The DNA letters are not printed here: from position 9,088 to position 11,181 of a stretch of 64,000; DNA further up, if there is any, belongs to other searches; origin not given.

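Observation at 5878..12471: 2198-aa glutamate-synthase-like giant protein with rearranged domain order and an internal Ntn-amidotransferase-like domain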

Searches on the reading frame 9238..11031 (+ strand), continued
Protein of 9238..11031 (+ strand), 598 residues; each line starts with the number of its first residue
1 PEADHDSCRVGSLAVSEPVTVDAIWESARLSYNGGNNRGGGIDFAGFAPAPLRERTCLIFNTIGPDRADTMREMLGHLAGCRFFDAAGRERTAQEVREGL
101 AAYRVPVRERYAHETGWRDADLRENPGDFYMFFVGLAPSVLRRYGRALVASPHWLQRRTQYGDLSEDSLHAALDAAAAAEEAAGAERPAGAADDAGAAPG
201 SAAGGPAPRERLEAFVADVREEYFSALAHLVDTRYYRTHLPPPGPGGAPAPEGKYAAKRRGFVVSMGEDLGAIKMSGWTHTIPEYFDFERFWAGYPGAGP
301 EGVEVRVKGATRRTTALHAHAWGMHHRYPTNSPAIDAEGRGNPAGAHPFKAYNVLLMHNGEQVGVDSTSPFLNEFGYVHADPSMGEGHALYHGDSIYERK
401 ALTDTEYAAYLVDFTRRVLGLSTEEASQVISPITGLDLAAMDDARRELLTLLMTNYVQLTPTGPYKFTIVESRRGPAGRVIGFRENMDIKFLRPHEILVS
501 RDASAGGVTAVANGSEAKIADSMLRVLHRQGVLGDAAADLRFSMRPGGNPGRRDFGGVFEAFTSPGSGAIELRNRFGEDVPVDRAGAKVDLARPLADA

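Call 79: search_protein_families(library=ncbifam, proteins=[L080:7509-10202:+, L079:294-1814:+], max_evalue=0.001)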
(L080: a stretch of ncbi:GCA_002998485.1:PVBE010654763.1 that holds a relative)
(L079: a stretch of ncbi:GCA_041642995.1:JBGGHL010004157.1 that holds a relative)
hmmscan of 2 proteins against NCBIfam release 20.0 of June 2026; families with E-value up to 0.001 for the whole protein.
L080:7509-10202:+ (898 aa): 6 families
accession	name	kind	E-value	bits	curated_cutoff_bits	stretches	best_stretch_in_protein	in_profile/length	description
NF001484.0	PRK00331.1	subfamily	1.2e-09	37.2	381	1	190-287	39-137/601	isomerizing glutamine--fructose-6-phosphate transaminase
TIGR01135.1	glmS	equivalog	1.3e-09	37.1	418.05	1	191-288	39-137/607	glutamine--fructose-6-phosphate transaminase (isomerizing)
TIGR03122.1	one_C_dehyd_C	equivalog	5.3e-09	35.7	130.65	1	664-744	109-192/260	formylmethanofuran dehydrogenase subunit C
NF008730.0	PRK11750.1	equivalog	1.6e-08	32.4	1047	1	675-774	1287-1376/1490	glutamate synthase large subunit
TIGR01134.1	purF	equivalog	1e-07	31.7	350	1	186-285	34-136/432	amidophosphoribosyltransferase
NF042910.1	FMH_DH_FwdC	exception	1e-05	24.7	340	1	680-746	122-195/271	tungsten-dependent formylmethanofuran dehydrogenase subunit FwdC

L079:294-1814:+ (507 aa): 25 families
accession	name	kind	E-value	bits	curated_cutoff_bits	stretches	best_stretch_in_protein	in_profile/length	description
NF008730.0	PRK11750.1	equivalog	4.4e-64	216.5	1047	1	181-495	864-1177/1490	glutamate synthase large subunit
TIGR02151.1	IPP_isom_2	equivalog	1.2e-08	34.2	281.3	1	365-412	241-288/338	type 2 isopentenyl-diphosphate Delta-isomerase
NF043039.1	HgcAB_like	equivalog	1.5e-07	31.4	285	1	23-87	290-350/350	HgcAB-like fusion protein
TIGR04395.1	cutC_activ_rSAM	equivalog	3e-06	26.7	360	1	24-89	45-106/309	choline TMA-lyase-activating enzyme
NF040864.1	HgcB_ferredoxin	equivalog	3.5e-06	26.8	99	1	31-89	12-64/93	mercury methylation ferredoxin HgcB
NF006221.0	PRK08348.1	subfamily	8.4e-06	25.5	124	1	11-91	27-97/136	NADH-plastoquinone oxidoreductase subunit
TIGR01302.1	IMP_dehydrog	equivalog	2.4e-05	23.4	481.5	1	362-413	310-357/450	IMP dehydrogenase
TIGR03151.1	enACPred_II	equivalog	2.8e-05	23.6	453.1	1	383-421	161-199/307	enoyl-[acyl-carrier-protein] reductase FabK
TIGR01304.1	IMP_DH_rel_2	equivalog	4.1e-05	23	342.1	1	373-444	245-308/365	GuaB3 family IMP dehydrogenase-related protein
NF008398.0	PRK11197.1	subfamily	4.3e-05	22.4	376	1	377-420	294-337/381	L-lactate dehydrogenase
TIGR02951.1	DMSO_dmsB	equivalog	6e-05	23.1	214.1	1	27-87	89-149/161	DMSO/selenate family reductase complex B subunit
NF033901.1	L_lactate_LldD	exception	0.0001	21.5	550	1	377-420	294-337/377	FMN-dependent L-lactate dehydrogenase LldD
TIGR03966.1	actino_HemFlav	equivalog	0.00011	21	470.85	1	377-419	296-338/385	pre-mycofactocin synthase MftD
NF005574.0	PRK07259.1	equivalog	0.00013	21.1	269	1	383-420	237-274/304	dihydroorotate dehydrogenase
NF009408.0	PRK12769.1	equivalog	0.00014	20.2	1003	1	31-89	83-145/659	formate-dependent uric acid utilization protein AegA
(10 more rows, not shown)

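Call 94: search_protein_families(library=pfam, proteins=[P0236, P0203, P0231], max_evalue=0.001)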
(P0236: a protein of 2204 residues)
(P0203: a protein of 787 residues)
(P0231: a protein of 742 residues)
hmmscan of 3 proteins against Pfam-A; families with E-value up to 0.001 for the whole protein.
P0236 (2204 aa): 8 families
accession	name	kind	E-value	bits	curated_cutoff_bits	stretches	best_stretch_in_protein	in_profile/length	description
PF01645.23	Glu_synthase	-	2.7e-62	211.5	20.4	4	1058-1207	219-368/369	Conserved region in glutamate synthase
PF01070.24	FMN_dh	-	3.8e-08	33.2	24.9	1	1108-1153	266-311/350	FMN-dependent dehydrogenase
PF13522.11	GATase_6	-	5.9e-07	30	27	1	1571-1630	14-74/130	Glutamine amidotransferase domain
PF01493.24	GXGXG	-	2.4e-06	27.7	32.5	1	1981-2087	29-141/190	GXGXG motif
PF00977.27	His_biosynth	-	6.1e-05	23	23.6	0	1115-1147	73-105/228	Histidine biosynthesis protein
PF14697.11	Fer4_21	-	7.7e-05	23.2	35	1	83-137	2-57/59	4Fe-4S dicluster domain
PF00478.31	IMPDH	-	0.00013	21.5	25.6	0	1115-1145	207-237/345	IMP dehydrogenase / GMP reductase domain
PF12797.12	Fer4_2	-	0.00067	19.9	24.5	0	82-101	3-20/22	4Fe-4S binding domain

P0203 (787 aa): 2 families
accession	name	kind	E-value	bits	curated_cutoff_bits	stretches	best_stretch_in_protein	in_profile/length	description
PF01493.24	GXGXG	-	1.7e-14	54.3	32.5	1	560-712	28-170/190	GXGXG motif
PF13522.11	GATase_6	-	9.1e-05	22.9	27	1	185-252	9-76/130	Glutamine amidotransferase domain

P0231 (742 aa): 2 families
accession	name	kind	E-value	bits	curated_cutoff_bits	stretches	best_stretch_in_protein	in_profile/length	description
PF13522.11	GATase_6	-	2.3e-06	28.1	27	1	217-284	10-77/130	Glutamine amidotransferase domain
PF01493.24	GXGXG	-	3.8e-05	23.8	32.5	1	697-741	30-75/190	GXGXG motif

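Call 101: search_solved_structures(query=L080:7509-10202:+, max_evalue=0.01)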
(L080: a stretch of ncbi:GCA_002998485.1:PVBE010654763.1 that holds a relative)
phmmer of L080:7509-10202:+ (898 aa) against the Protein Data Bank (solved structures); distinct sequences matched with E-value up to 0.01: 15.
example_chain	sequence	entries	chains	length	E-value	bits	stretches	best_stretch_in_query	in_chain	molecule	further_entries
1ea0_A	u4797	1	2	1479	6.2e-07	31.1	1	619-767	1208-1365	GLUTAMATE SYNTHASE [NADPH] LARGE CHAIN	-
9sfi_R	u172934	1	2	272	6.4e-07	31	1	680-827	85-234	Tungsten-containing formylmethanofuran dehydrogenase 2 subunit C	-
2vdc_A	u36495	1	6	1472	6.5e-07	31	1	619-767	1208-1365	GLUTAMATE SYNTHASE [NADPH] LARGE CHAIN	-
6s6s_A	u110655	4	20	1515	7e-07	30.9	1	619-767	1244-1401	Glutamate synthase [NADPH] large chain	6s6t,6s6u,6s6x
5t5i_C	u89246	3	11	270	1.3e-05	26.7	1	670-763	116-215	Tungsten-containing formylmethanofuran dehydrogenase 2 subunit C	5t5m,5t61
8rja_C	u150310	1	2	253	2.8e-05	25.6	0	692-743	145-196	formylmethanofuran dehydrogenase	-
6lbp_A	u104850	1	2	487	0.00016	23.1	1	174-282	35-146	Amidophosphoribosyltransferase 2, chloroplastic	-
1xff_A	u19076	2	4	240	0.00031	22.1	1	172-300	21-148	Glucosamine--fructose-6-phosphate aminotransferase [isomerizing]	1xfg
9sw6_K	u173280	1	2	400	0.00047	21.6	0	657-725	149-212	Molybdenum-containing formylmethanofuran dehydrogenase 1 subunit C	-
7bkb_I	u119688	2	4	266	0.00049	21.5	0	672-744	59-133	Formylmethanofuran dehydrogenase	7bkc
4amv_A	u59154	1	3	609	0.00096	20.5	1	173-300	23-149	GLUCOSAMINE--FRUCTOSE-6-PHOSPHATE AMINOTRANSFERASE [ISOMER IZING]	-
1jxa_A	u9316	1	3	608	0.00097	20.5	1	173-300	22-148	glucosamine 6-phosphate synthase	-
3ooj_A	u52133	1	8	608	0.0012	20.2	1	173-300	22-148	Glucosamine/fructose-6-phosphate aminotransferase, isomerizing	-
2j6h_A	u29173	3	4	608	0.0012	20.2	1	173-300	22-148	GLUCOSAMINE-FRUCTOSE-6-PHOSPHATE AMINOTRANSFERASE | GLUCOSAMINE--FRUCTOSE-6-PHOSPHATE AMINOTRANSFERASE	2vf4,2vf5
1llw_A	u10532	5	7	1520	0.0044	18.3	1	676-774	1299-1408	Ferredoxin-dependent glutamate synthase | FERREDOXIN-DEPENDENT GLUTAMATE SYNTHASE 2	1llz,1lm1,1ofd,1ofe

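Call 102: search_solved_structures(query=L080:4610-6472:+, max_evalue=0.01)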
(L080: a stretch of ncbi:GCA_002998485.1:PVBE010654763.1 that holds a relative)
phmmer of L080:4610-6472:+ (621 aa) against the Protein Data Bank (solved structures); distinct sequences matched with E-value up to 0.01: 20.
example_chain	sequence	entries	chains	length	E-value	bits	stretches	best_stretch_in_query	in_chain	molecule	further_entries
2vdc_A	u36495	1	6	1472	2e-07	33.3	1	266-436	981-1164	GLUTAMATE SYNTHASE [NADPH] LARGE CHAIN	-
1ea0_A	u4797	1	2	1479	2e-07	33.3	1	266-436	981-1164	GLUTAMATE SYNTHASE [NADPH] LARGE CHAIN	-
6s6s_A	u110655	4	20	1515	2.1e-07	33.3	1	266-436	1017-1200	Glutamate synthase [NADPH] large chain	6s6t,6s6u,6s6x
7mfm_G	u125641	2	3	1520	8.1e-07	31.4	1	325-436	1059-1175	Glutamate synthase (NADPH) large chain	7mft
7f20_A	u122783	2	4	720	1.1e-06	30.9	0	330-377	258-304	L-lactate oxidase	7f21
7f22_A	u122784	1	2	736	1.2e-06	30.8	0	330-377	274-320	L-lactate oxidase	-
1llw_A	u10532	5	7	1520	5.7e-05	25.3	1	268-400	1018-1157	Ferredoxin-dependent glutamate synthase | FERREDOXIN-DEPENDENT GLUTAMATE SYNTHASE 2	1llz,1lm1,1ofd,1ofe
7bkb_A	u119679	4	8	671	0.0016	20.5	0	19-81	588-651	CoB--CoM heterodisulfide reductase iron-sulfur subunit A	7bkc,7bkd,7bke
8a8o_C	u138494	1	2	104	0.0019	20.2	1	27-81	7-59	Beta-subunit of the PAPS reductase from Methanothermococcus thermolithotrophicus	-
1kbj_A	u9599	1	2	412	0.0021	20.1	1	314-380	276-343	CYTOCHROME B2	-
1qcw_A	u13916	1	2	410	0.0021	20.1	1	314-380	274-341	FLAVOCYTOCHROME B2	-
1ltd_A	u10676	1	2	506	0.0028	19.7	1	314-380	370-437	FLAVOCYTOCHROME B2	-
1fcb_A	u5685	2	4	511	0.0028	19.6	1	314-380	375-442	FLAVOCYTOCHROME B2 | CYTOCHROME B2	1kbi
1lco_A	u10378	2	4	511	0.0028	19.6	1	314-380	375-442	L-LACTATE DEHYDROGENASE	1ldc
1szf_A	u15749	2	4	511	0.0028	19.6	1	314-380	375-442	Cytochrome b2, mitochondrial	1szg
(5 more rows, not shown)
